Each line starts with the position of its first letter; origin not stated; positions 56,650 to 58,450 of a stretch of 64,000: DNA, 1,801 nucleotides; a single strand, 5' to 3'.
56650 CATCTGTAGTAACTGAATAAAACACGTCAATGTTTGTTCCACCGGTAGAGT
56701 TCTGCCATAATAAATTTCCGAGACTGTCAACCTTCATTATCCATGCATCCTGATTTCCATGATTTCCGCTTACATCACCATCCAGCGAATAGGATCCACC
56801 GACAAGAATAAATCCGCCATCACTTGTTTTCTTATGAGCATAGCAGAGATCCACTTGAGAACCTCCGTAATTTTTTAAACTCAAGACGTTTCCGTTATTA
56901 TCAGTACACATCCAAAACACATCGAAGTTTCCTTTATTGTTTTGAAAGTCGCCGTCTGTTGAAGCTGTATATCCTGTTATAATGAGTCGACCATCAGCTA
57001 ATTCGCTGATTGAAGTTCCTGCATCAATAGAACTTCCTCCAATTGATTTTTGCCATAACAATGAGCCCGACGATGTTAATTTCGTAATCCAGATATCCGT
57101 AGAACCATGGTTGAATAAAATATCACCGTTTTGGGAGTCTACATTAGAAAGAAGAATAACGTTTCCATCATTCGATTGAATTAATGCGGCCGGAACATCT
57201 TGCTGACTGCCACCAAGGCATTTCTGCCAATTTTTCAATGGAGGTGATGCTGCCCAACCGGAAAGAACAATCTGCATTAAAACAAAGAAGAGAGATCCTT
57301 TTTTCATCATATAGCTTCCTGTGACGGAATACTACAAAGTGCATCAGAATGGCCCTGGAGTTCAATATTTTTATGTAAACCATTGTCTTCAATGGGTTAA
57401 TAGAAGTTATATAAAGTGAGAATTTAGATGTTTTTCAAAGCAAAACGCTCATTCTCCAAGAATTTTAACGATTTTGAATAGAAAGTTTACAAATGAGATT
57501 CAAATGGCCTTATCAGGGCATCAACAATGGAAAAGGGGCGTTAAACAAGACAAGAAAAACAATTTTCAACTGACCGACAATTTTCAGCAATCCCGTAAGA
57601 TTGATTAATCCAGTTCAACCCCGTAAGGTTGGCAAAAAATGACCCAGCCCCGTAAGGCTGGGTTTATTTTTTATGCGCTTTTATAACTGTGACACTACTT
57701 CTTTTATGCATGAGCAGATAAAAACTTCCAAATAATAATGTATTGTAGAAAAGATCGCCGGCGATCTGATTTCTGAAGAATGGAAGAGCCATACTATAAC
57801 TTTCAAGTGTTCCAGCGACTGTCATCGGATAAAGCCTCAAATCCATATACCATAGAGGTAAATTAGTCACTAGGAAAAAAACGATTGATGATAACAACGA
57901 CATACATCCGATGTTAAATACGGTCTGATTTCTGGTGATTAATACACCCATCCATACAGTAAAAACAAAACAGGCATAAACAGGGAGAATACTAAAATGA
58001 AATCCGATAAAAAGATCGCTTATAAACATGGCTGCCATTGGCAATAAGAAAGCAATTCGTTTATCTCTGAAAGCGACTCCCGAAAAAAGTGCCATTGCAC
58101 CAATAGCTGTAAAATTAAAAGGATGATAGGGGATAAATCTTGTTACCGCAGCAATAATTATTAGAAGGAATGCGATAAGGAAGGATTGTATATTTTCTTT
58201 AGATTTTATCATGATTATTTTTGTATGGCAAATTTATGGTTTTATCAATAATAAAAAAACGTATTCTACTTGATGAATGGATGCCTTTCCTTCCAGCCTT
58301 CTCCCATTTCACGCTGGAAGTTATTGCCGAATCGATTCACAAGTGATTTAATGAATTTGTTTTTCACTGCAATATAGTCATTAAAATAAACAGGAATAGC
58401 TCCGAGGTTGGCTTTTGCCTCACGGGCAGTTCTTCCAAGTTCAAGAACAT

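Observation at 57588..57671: Three tandem hairpins with an invariant CCGUAA loop and different but complementary stems, the last one acting as a bidirectional terminator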

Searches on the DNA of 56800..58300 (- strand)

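Call 4: search_rna_families(source=window, start=56800, end=58300, threshold=evalue, max_evalue=10)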
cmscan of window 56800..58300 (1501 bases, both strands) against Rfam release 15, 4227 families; matches with E-value up to 10: 4.
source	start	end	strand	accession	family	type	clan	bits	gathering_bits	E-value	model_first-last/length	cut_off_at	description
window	57417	57451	-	RF00344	snoZ267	Gene; snRNA; snoRNA; CD-box;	-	19.2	43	1.6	31-65/73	no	Small nucleolar RNA Z267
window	57624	57707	-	RF02621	BSnc120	Gene; sRNA;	-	18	114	0.92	1-88/88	no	Brucella sRNA 120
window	57769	57859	+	RF01202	sn2991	Gene; snRNA; snoRNA; CD-box;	-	17.9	60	5.3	1-98/98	no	Small nucleolar RNA sn2991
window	57685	57753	+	RF02098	DGCR5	Gene; lncRNA;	-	17.7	50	2.7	1-49/49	no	DiGeorge syndrome critical region gene 5 conserved region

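Call 64: build_rna_model(alignment_id=A3, structure=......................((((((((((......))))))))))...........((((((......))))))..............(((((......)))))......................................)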
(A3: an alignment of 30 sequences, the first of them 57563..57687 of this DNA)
Model R1 built from alignment A3 (30 sequences, 145 columns); structure: as given.
model positions 125; base pairs 21; branch points 2; effective number of sequences 2.76; information 0.59 bits per position. Calibrated on 0.2 Mb of random sequence (short: E-values are rough).
structure used (alignment columns):
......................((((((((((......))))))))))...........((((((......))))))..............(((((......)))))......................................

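Call 66: search_with_rna_model(model_id=R1, sources=[window, L011, L012, L013, L014, L015, L016, L017, L018, L019, L020, L021, L022, L023, L024, L025, L026, L027, L028, L029, L030, L031, L032, L033, L034, L035, L036, L037, L038, L039, L040, L041, L042, L043, L044, L045, L046, L047, L048, L049, L050, L051, L052, L053, L054, L055, L056, L057, L058, L059, L060, L061, L062, L063, L064, L065, L066, L067, L068, L069, L070, L071, L072, L073, L074, L075, L076, L077, L078, L079, L080, L081, L082, L083, L084, L085, L086, L087, L088, L089, L090], max_evalue=1)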
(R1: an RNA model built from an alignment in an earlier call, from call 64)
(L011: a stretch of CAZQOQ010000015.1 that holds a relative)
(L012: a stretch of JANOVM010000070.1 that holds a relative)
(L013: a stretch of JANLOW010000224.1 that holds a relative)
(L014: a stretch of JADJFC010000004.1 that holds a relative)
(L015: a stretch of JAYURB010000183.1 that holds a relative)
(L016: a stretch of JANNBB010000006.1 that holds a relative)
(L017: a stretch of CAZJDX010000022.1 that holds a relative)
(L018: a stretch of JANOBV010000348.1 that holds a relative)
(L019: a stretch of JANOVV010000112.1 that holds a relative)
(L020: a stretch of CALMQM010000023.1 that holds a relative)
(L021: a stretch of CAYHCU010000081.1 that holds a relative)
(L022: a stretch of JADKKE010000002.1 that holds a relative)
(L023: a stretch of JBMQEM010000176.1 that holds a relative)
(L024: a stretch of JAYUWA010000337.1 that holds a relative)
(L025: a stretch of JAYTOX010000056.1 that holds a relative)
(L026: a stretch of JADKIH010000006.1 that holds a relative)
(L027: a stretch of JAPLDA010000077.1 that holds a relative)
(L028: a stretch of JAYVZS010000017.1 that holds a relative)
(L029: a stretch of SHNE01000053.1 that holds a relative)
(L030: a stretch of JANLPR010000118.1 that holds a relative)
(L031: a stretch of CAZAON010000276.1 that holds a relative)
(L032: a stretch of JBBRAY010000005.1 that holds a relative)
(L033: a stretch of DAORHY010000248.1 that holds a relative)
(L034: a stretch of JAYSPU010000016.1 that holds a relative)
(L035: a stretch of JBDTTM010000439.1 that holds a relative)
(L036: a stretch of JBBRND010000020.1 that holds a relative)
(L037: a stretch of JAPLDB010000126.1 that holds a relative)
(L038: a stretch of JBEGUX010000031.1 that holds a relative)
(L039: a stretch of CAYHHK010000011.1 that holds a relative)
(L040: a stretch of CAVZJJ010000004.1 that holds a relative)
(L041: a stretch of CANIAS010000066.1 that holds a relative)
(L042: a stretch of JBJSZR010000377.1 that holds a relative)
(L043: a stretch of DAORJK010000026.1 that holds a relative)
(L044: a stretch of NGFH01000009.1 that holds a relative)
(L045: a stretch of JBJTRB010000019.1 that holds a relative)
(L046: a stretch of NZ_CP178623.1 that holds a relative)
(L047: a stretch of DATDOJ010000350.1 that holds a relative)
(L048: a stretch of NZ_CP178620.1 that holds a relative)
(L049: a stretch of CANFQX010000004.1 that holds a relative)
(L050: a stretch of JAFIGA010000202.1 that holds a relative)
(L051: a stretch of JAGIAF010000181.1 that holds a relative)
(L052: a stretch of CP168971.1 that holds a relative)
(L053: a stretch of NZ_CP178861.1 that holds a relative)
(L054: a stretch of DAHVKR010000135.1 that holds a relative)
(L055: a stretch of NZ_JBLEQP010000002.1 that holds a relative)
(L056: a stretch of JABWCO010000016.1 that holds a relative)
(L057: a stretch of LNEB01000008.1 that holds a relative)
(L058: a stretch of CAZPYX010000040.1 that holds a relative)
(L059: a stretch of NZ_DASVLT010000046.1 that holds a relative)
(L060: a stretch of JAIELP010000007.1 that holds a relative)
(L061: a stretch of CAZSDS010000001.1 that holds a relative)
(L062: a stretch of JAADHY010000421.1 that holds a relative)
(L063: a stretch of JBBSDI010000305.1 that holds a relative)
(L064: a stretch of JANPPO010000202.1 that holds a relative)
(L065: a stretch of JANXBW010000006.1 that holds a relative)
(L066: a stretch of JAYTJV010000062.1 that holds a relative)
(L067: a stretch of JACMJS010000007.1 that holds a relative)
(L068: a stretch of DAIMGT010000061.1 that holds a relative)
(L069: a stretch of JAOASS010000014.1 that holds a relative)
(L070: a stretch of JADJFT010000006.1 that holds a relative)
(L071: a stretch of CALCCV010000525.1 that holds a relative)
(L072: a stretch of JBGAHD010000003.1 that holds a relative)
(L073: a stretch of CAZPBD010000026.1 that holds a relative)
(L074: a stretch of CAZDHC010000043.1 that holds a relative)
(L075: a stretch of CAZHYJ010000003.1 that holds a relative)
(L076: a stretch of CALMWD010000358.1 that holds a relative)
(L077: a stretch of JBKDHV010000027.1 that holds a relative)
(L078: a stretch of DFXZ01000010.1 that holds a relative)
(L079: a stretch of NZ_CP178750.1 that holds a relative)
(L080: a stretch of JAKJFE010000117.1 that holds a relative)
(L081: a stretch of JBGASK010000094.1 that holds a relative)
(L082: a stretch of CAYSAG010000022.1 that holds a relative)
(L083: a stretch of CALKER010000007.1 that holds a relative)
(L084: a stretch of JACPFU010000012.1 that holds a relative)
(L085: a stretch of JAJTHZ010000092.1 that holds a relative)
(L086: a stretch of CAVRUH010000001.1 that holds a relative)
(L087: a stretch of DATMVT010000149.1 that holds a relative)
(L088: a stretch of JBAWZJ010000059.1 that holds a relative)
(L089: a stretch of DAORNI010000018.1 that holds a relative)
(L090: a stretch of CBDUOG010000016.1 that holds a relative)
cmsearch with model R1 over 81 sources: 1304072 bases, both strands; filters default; matches with E-value up to 1: 59.
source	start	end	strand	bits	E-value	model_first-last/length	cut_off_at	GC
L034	10534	10661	+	124.4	4.9e-36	1-125/125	no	0.38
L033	4736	4859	+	123.8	7.6e-36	1-125/125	no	0.39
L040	10530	10652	+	122.6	1.9e-35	1-125/125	no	0.36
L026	10530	10656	+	121.5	4.4e-35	1-125/125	no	0.39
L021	10543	10668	+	121.2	5.3e-35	1-125/125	no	0.4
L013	10543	10667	+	121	6.4e-35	1-125/125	no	0.36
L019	10543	10667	+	120.8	7.7e-35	1-125/125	no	0.36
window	57555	57680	-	119.7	1.7e-34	1-125/125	no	0.4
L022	10533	10653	+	118.5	4.2e-34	1-125/125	no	0.39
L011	10535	10660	+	118.2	5.1e-34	1-125/125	no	0.33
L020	10510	10632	+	117.4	9.4e-34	1-125/125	no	0.41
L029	10529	10650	+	116.8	1.5e-33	1-125/125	no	0.38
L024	4838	4966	+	116.7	1.6e-33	1-125/125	no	0.33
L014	10517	10644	+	116.2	2.3e-33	1-125/125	no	0.38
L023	10542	10670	+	114.8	6.5e-33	1-125/125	no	0.35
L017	10524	10646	+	113.9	1.3e-32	1-125/125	no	0.38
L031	3522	3642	+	113.5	1.7e-32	1-125/125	no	0.39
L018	10538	10664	+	112.9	2.7e-32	1-125/125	no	0.37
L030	10507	10633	+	109.2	4.5e-31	1-125/125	no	0.36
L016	10537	10660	+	108.8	6.1e-31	1-125/125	no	0.31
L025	10508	10634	+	108.5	7.5e-31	1-125/125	no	0.35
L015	1625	1748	+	105.7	6e-30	1-125/125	no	0.31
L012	10542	10665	+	105.5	6.9e-30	1-125/125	no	0.32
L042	3394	3516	+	104.2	1.9e-29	1-125/125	no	0.41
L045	2615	2738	+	99.6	5.9e-28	1-125/125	no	0.47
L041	10669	10790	+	98.2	1.6e-27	1-125/125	no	0.37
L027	10519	10646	+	95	1.9e-26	1-125/125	no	0.31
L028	10487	10614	+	78.6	4.1e-21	1-125/125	no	0.42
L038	1052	1213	+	77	1.4e-20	1-125/125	no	0.41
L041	10461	10573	+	62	1.1e-15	1-125/125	no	0.37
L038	830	939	+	42.1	3e-09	1-125/125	no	0.37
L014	10450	10572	-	28.5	8.3e-05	1-125/125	no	0.37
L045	2562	2670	-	27.4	0.00019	1-125/125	no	0.32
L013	10494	10598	-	24.4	0.0017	1-125/125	no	0.31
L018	10453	10593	-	24.1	0.0022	1-125/125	no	0.33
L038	975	1107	-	24.1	0.0023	1-125/125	no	0.32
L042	3354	3449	-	23.5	0.0034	1-125/125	no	0.31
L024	4757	4893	-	22.8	0.0057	1-125/125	no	0.36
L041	10413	10516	-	22.8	0.0059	1-125/125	no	0.32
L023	10505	10597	-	22.8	0.0061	1-125/125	no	0.35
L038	772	885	-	22.3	0.0083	1-125/125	no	0.29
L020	10445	10565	-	21.9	0.012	1-125/125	no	0.37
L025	10440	10563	-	21.8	0.012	1-125/125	no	0.31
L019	10494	10598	-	21.6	0.014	1-125/125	no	0.31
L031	3442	3577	-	21.2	0.019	1-125/125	no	0.33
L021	10449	10598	-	20.9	0.024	1-125/125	no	0.37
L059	7075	7177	+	20.8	0.026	1-125/125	no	0.32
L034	10484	10589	-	20.7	0.028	1-125/125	no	0.36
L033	4703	4791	-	20.6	0.03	1-125/125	no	0.33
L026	10430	10585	-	19.6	0.064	1-125/125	no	0.38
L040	10433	10585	-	19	0.1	1-125/125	no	0.39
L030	10435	10562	-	18.7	0.13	1-125/125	no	0.33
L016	10463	10592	-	18.2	0.18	1-125/125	no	0.31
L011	10465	10590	-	17.3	0.36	1-125/125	no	0.37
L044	16378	16484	+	17.2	0.39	1-125/125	no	0.29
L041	10606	10724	-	16.9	0.49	1-125/125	no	0.34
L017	1652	1768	+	16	1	1-125/125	no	0.32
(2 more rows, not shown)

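Call 67: search_with_rna_model(model_id=R1, sources=[L091, L092, L093, L094, L095, L096, L097, L098, L099, L100, L101, L102, L103, L104, L105, L106, L107, L108, L109, L110, L111, L112, L113, L114, L115, L116, L117, L118, L119, L120, L121, L122, L123, L124, L125, L126, L127, L128, L129, L130, L131, L132, L133, L134, L135, L136, L137, L138, L139, L140, L141, L142, L143, L144, L145, L146, L147, L148, L149, L150, L151, L152, L153, L154, L155, L156, L157, L158, L159, L160, L161, L162, L163, L164, L165, L166, L167, L168, L169, L170, L171, L172, L173, L174, L175, L176, L177, L178, L179, L180, L181, L182, L183, L184, L185, L186, L187, L188, L189, L190], max_evalue=1)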
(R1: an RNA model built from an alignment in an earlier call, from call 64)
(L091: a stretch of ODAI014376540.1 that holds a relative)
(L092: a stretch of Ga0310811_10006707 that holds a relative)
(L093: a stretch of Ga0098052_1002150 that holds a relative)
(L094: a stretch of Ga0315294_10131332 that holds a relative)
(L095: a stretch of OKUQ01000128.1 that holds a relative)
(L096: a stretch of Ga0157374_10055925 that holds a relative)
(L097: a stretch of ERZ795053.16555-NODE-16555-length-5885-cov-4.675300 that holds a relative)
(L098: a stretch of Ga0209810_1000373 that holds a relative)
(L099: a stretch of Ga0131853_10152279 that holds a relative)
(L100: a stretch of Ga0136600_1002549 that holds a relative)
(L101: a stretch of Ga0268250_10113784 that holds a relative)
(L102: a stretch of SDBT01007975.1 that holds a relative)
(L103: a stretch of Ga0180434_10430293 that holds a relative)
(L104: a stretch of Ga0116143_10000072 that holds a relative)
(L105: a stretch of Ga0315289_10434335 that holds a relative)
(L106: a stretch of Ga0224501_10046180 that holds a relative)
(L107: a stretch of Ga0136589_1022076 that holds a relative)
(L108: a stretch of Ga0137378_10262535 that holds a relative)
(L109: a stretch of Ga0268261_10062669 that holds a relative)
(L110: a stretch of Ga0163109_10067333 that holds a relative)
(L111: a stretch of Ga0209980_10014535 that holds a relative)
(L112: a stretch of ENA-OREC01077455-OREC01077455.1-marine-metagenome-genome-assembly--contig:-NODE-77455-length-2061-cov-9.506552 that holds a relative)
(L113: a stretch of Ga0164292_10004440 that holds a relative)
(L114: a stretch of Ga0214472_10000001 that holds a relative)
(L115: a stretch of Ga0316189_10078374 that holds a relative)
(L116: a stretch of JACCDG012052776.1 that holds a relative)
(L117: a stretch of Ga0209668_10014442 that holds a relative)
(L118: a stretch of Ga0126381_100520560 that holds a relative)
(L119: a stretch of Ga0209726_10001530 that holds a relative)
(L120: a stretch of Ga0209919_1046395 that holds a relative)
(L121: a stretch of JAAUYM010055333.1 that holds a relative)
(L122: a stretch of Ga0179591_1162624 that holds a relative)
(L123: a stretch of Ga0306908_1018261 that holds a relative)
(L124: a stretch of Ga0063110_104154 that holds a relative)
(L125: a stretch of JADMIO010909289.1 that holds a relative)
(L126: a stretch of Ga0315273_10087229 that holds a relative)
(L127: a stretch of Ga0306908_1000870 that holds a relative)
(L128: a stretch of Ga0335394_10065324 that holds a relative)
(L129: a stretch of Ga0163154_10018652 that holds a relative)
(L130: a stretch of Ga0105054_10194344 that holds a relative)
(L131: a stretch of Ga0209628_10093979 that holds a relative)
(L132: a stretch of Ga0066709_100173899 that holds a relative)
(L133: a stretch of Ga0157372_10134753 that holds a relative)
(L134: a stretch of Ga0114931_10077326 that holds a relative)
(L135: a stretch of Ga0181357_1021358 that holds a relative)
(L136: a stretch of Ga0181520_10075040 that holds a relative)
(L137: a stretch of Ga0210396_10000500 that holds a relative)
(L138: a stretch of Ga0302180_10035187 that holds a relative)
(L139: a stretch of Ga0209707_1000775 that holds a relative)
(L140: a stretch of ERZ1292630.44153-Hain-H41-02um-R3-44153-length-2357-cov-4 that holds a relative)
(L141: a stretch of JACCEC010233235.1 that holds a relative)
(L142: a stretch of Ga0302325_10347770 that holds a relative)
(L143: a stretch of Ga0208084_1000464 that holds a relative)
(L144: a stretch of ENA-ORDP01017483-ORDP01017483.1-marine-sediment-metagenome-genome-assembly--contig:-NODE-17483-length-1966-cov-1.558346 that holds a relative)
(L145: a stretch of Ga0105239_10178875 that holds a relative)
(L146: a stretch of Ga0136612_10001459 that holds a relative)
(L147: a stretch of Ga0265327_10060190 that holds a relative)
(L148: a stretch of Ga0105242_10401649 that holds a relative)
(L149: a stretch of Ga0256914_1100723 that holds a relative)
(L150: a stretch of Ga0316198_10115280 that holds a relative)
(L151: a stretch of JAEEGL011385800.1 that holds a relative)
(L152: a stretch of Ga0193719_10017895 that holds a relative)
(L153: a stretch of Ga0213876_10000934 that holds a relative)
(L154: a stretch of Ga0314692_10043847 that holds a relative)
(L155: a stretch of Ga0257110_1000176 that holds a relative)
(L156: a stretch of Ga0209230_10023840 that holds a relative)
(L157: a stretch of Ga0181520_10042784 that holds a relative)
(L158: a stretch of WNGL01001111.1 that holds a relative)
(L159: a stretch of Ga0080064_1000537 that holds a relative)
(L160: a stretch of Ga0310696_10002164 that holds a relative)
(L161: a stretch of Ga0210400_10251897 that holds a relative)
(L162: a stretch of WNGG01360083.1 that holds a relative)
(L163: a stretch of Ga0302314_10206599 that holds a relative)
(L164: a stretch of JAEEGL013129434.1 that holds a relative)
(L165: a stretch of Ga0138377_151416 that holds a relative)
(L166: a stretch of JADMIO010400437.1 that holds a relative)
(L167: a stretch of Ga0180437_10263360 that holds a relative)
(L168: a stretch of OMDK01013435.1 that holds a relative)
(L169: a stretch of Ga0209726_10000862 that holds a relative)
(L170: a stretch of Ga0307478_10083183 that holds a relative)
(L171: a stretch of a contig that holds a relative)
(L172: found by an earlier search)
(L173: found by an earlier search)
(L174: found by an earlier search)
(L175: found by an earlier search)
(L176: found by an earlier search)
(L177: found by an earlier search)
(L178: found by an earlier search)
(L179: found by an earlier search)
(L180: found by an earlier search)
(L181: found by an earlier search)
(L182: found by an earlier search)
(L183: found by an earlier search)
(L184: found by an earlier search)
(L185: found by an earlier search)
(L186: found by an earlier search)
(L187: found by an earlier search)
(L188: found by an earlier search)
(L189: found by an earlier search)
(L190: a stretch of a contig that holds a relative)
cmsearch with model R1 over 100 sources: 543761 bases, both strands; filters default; matches with E-value up to 1: 23.
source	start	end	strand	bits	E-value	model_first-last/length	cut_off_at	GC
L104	4110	4231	+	122.6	7.9e-36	1-125/125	no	0.35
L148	613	734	-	106.6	1.3e-30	1-125/125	no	0.39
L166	12566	12693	-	52.2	6.4e-13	1-125/125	no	0.44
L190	6107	6189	-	44.5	2.2e-10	16-95/125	no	0.41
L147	1306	1415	+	43.1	6.2e-10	1-125/125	no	0.38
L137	4321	4439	+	39.4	9.5e-09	1-125/125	no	0.46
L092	1977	2096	+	39.1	1.2e-08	1-125/125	no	0.49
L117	3601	3708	-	35.2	2.3e-07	1-125/125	no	0.53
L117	3350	3472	-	34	5.7e-07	1-125/125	no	0.43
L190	6193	6304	-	31.5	3.7e-06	1-125/125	no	0.46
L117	3513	3597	-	30.1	1e-05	16-105/125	no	0.53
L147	1230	1361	-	27.7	6.1e-05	1-125/125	no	0.3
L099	2927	3040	-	25.5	0.00033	16-125/125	no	0.5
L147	1564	1673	+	22.6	0.0028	1-125/125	no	0.37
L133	137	244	-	22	0.0045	1-125/125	no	0.38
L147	24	131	+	20.7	0.012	1-125/125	no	0.4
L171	10353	10492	-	20.7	0.012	1-125/125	no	0.37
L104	4014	4165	-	20.6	0.013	1-125/125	no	0.36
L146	8157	8207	-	19.3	0.034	16-65/125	no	0.82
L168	795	898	+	18.2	0.08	1-125/125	no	0.35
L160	6670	6788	+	18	0.093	1-125/125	no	0.32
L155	768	908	-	17.5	0.13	1-125/125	no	0.34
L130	1294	1347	+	16.8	0.23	16-65/125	no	0.63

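Call 71: search_with_rna_model(model_id=R1, sources=[window, L011, L012, L013, L014, L015, L016, L017, L018, L019, L020, L021, L022, L023, L024, L025, L026, L027, L028, L029, L030, L031, L033, L034, L038, L040, L041, L042, L045, L104, L148, L191, L192, L193, L194, L195, L196, L197, L198, L199, L200, L201, L202, L203, L204, L205, L206, L207, L208, L209, L210, L211, L213, L215, L217, L218, L220, L222, L224], max_evalue=1e-8, make_alignment=true)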
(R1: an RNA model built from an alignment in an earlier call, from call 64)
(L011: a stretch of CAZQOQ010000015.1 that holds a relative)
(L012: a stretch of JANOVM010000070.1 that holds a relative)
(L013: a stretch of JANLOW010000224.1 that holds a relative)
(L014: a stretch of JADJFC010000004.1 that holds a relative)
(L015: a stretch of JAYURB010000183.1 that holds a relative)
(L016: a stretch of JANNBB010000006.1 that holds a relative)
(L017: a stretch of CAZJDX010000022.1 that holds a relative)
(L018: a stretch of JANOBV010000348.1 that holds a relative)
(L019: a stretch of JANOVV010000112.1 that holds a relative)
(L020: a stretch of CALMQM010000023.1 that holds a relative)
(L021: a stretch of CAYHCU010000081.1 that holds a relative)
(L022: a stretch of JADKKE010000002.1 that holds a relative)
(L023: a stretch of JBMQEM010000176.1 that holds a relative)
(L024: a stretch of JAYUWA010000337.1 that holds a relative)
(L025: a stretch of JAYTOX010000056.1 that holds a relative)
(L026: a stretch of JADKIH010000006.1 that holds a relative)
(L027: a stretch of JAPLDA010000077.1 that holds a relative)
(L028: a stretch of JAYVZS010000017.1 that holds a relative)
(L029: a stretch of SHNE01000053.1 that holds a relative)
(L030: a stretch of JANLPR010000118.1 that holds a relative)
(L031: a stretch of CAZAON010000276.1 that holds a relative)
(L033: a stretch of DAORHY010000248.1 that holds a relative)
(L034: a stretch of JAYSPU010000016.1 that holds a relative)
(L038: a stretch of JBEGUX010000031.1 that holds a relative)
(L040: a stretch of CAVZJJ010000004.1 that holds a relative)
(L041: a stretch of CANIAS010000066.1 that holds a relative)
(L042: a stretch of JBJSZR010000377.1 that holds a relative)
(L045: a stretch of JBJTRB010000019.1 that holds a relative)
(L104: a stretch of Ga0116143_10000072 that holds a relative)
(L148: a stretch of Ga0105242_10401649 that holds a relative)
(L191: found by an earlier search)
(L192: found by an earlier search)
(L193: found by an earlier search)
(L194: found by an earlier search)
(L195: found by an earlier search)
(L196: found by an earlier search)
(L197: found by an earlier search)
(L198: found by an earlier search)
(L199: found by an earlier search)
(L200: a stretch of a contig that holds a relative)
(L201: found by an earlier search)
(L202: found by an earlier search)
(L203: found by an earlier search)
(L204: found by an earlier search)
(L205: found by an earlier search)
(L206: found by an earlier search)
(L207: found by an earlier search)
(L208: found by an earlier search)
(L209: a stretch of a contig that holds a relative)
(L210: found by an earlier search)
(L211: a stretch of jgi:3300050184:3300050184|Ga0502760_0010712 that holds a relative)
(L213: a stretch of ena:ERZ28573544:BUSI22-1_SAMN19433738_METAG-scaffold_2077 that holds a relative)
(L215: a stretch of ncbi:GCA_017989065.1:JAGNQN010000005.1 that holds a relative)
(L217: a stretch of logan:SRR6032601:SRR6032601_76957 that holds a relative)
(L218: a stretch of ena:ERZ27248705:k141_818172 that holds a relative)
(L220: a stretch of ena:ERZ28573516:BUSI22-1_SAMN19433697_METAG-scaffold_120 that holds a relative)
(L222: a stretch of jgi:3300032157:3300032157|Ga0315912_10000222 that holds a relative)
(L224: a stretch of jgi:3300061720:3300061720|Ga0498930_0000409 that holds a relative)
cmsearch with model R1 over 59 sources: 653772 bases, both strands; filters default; matches with E-value up to 1e-8: 43.
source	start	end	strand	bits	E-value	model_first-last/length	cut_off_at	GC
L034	10534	10661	+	124.4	2.5e-36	1-125/125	no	0.38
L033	4736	4859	+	123.8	3.8e-36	1-125/125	no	0.39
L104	4110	4231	+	122.6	9.5e-36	1-125/125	no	0.35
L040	10530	10652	+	122.6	9.5e-36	1-125/125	no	0.36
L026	10530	10656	+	121.5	2.2e-35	1-125/125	no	0.39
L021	10543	10668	+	121.2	2.7e-35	1-125/125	no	0.4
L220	2027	2153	+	121.1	3e-35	1-125/125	no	0.37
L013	10543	10667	+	121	3.2e-35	1-125/125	no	0.36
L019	10543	10667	+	120.8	3.9e-35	1-125/125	no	0.36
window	57555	57680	-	119.7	8.4e-35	1-125/125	no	0.4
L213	2038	2162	+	119.6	9.3e-35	1-125/125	no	0.32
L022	10533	10653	+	118.5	2.1e-34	1-125/125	no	0.39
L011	10535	10660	+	118.2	2.5e-34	1-125/125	no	0.33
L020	10510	10632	+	117.4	4.7e-34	1-125/125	no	0.41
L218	2034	2156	+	117.4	4.7e-34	1-125/125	no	0.41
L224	2029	2150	+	117.4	4.7e-34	1-125/125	no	0.38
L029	10529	10650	+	116.8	7.5e-34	1-125/125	no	0.38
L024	4838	4966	+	116.7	7.8e-34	1-125/125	no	0.33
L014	10517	10644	+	116.2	1.1e-33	1-125/125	no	0.38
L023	10542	10670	+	114.8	3.3e-33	1-125/125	no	0.35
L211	1733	1858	+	114.7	3.5e-33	1-125/125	no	0.37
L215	2041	2167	+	113.9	6.3e-33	1-125/125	no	0.37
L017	10524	10646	+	113.9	6.6e-33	1-125/125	no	0.38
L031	3522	3642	+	113.5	8.6e-33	1-125/125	no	0.39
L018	10538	10664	+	112.9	1.4e-32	1-125/125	no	0.37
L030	10507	10633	+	109.2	2.3e-31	1-125/125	no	0.36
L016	10537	10660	+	108.8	3e-31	1-125/125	no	0.31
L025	10508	10634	+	108.5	3.8e-31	1-125/125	no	0.35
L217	2024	2145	+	108.1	4.9e-31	1-125/125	no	0.39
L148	613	734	-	106.6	1.5e-30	1-125/125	no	0.39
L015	1625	1748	+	105.7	3e-30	1-125/125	no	0.31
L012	10542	10665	+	105.5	3.5e-30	1-125/125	no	0.32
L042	3394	3516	+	104.2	9.4e-30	1-125/125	no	0.41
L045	2615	2738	+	99.6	3e-28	1-125/125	no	0.47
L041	10669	10790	+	98.2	8.1e-28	1-125/125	no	0.37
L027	10519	10646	+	95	9.3e-27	1-125/125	no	0.31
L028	10487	10614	+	78.6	2.1e-21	1-125/125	no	0.42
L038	1052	1213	+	77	6.8e-21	1-125/125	no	0.41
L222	2026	2147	+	65.2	4.8e-17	1-125/125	no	0.4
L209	833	959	-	63.5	1.7e-16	1-125/125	no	0.35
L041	10461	10573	+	62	5.3e-16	1-125/125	no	0.37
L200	1944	2059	+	56.5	3.2e-14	1-125/125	no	0.44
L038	830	939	+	42.1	1.5e-09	1-125/125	no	0.37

Alignment A4: 43 matches aligned to the model, 182 columns, each read 5' to 3' on its own strand. Consensus structure (alignment columns), stored with it:
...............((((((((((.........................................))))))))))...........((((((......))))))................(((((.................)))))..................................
